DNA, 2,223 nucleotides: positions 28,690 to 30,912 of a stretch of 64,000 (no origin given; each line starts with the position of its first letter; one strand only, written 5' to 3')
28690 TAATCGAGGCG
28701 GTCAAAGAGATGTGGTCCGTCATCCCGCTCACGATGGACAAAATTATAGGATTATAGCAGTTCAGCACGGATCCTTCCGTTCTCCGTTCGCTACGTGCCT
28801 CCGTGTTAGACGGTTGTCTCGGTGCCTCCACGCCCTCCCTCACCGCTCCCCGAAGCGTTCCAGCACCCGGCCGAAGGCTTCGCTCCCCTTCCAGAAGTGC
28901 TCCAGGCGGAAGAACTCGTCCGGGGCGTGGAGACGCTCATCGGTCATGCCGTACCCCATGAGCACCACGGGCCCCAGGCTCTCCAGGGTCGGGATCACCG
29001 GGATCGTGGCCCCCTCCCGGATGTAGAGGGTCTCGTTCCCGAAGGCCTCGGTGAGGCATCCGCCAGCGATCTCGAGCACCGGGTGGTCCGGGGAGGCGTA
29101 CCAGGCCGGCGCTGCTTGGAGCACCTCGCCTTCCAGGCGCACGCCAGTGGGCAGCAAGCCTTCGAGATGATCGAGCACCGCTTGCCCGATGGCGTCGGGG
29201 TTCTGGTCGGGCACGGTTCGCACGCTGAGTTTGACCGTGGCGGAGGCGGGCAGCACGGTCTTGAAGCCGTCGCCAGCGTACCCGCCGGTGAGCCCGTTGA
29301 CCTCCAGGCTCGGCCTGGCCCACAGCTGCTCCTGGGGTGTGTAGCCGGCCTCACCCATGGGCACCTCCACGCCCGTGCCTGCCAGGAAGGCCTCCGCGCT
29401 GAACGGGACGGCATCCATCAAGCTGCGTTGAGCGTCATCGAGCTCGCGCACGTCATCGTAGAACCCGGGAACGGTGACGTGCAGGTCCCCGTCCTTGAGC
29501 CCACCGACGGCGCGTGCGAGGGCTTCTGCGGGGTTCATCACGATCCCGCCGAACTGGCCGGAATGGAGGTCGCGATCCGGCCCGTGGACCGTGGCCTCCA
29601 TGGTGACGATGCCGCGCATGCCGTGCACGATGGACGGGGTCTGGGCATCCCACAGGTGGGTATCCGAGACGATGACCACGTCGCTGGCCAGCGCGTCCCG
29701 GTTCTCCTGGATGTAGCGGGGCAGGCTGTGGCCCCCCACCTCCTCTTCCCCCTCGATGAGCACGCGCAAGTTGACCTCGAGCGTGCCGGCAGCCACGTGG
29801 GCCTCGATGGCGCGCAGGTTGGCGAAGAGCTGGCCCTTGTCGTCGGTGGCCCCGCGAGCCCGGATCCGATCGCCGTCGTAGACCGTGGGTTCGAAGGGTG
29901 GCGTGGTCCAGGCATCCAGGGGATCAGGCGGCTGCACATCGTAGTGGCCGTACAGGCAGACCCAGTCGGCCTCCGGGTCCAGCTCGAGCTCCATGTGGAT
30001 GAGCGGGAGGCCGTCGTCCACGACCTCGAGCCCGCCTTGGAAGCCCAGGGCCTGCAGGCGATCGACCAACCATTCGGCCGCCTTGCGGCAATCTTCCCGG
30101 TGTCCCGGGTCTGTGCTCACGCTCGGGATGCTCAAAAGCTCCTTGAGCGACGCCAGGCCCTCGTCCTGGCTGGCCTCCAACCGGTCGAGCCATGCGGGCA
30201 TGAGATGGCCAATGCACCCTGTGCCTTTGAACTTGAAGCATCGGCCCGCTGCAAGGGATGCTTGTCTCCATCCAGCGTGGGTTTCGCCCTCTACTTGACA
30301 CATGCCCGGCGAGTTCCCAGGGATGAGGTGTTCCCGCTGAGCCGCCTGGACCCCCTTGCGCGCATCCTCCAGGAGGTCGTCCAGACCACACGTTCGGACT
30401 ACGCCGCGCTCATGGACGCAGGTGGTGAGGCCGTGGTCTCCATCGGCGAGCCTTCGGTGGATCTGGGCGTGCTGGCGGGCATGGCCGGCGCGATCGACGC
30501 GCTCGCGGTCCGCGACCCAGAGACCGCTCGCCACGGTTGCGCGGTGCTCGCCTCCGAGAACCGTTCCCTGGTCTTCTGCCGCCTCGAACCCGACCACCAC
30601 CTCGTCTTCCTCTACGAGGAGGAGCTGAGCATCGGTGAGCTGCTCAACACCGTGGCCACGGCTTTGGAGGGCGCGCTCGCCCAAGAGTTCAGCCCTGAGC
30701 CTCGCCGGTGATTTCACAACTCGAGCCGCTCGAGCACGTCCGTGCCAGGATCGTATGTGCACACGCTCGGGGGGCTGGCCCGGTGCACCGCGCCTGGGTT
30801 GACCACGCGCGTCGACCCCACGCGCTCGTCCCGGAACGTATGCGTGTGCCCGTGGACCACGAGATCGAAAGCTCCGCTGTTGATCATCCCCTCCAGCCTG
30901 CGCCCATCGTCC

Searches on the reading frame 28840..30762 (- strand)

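Call 20: search_protein_families(library=pfam, proteins=[window:28840-30762:-])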
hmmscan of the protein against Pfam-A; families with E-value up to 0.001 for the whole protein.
window:28840-30762:- (640 aa): 2 families
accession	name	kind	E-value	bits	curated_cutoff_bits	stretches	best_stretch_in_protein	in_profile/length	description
PF01546.33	Peptidase_M20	-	1e-26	94.6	24.6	1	269-635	1-205/206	Peptidase family M20/M25/M40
PF07687.19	M20_dimer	-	7.7e-14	52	21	1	381-538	2-104/107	Peptidase dimerisation domain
